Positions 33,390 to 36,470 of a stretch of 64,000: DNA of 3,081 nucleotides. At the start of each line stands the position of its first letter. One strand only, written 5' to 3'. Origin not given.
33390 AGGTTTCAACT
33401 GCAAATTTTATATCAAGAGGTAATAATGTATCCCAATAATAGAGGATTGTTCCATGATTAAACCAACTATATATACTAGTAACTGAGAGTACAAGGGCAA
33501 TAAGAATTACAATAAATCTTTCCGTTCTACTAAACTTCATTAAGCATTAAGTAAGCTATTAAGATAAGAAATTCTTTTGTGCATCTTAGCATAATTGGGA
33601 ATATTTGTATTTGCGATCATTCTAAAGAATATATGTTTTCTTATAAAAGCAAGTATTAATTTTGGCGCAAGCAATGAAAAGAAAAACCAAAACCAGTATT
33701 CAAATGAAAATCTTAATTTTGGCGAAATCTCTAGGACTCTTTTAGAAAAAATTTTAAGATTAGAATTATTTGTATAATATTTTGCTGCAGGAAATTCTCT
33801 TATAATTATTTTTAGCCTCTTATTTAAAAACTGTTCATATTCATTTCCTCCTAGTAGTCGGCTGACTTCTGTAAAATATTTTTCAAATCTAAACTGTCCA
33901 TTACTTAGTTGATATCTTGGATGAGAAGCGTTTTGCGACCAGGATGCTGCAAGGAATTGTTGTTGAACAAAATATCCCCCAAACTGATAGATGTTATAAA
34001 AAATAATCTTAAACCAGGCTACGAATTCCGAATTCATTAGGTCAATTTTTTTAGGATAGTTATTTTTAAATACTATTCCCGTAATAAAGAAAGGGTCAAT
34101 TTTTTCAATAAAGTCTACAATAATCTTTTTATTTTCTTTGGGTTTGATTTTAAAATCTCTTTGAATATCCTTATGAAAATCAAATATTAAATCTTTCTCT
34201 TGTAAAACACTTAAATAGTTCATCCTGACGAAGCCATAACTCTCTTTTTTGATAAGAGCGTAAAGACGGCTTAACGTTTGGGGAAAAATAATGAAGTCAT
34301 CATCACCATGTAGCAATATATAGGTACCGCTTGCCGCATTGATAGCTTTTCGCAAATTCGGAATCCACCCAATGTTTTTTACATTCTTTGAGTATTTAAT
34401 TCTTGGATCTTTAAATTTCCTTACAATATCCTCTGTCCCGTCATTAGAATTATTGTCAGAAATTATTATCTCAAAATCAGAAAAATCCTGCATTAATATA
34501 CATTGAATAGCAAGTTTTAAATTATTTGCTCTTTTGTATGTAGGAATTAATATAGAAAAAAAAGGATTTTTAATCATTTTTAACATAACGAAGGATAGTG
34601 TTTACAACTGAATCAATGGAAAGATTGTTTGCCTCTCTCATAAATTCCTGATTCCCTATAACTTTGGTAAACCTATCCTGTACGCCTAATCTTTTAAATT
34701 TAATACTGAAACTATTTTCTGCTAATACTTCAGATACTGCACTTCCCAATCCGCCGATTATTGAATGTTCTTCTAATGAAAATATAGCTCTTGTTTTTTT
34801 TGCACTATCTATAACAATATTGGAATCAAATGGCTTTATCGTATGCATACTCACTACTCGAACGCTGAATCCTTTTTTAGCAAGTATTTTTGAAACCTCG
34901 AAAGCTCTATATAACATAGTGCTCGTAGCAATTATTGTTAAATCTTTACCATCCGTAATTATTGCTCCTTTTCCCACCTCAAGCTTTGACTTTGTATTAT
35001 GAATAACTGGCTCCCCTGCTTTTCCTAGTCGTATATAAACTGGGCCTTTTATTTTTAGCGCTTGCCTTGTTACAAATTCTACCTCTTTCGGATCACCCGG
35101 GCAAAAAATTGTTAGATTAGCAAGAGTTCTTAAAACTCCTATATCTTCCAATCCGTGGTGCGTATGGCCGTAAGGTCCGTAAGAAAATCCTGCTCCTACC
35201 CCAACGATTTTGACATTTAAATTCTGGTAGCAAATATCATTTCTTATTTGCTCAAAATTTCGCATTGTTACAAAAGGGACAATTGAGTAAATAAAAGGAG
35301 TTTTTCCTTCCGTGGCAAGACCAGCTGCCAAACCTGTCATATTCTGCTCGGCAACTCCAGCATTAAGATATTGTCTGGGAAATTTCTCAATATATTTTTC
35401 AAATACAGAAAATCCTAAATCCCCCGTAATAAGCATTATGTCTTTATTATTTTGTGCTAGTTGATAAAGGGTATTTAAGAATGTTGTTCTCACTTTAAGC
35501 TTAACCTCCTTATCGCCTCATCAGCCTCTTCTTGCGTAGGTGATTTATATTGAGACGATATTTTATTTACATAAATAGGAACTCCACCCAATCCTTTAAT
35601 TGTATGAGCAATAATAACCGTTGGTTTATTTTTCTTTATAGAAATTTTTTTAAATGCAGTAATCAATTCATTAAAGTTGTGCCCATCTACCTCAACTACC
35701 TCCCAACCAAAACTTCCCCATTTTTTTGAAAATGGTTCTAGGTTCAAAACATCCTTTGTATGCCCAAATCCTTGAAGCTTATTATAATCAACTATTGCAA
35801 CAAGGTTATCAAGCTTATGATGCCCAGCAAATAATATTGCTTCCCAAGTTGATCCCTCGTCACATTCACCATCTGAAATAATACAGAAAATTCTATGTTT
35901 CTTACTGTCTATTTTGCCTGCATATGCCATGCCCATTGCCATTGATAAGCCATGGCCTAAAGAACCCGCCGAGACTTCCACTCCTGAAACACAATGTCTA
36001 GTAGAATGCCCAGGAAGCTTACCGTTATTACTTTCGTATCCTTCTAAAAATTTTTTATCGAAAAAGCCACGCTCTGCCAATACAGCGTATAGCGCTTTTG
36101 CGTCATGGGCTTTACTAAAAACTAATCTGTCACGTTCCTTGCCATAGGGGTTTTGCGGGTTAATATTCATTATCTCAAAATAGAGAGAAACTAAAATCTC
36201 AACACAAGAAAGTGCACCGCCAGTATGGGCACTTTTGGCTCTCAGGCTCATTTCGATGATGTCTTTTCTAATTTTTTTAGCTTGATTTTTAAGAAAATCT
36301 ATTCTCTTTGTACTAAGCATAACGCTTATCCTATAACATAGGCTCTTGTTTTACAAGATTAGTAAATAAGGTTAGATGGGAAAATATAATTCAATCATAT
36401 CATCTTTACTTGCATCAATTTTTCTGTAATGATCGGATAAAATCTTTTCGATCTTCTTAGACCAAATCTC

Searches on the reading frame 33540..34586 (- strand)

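Call 47: search_protein_families(library=pfam, proteins=[window:33540-34586:-], max_evalue=0.0001)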
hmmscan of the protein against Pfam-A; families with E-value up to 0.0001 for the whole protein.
window:33540-34586:- (348 aa): 2 families
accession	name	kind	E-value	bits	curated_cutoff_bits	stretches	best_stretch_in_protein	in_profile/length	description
PF00535.33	Glycos_transf_2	-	3.8e-24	85.9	23.3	1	11-138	1-129/168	Glycosyl transferase family 2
PF13641.12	Glyco_tranf_2_3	-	5.7e-08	33.5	27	1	10-123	3-122/230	Glycosyltransferase like family 2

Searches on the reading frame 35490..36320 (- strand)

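Call 47: search_protein_families(library=pfam, proteins=[window:35490-36320:-], max_evalue=0.0001)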
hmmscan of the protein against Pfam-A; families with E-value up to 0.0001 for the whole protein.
window:35490-36320:- (276 aa): 3 families
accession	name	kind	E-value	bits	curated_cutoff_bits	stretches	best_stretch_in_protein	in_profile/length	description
PF00456.26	Transketolase_N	-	1.9e-40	139.3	22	1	14-246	6-249/334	Transketolase, thiamine diphosphate binding domain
PF13292.11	DXP_synthase_N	-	2.5e-14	53.6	21.2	1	10-181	18-172/274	1-deoxy-D-xylulose-5-phosphate synthase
PF00676.26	E1_dh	-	5.4e-06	26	22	1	114-225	96-206/300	Dehydrogenase E1 component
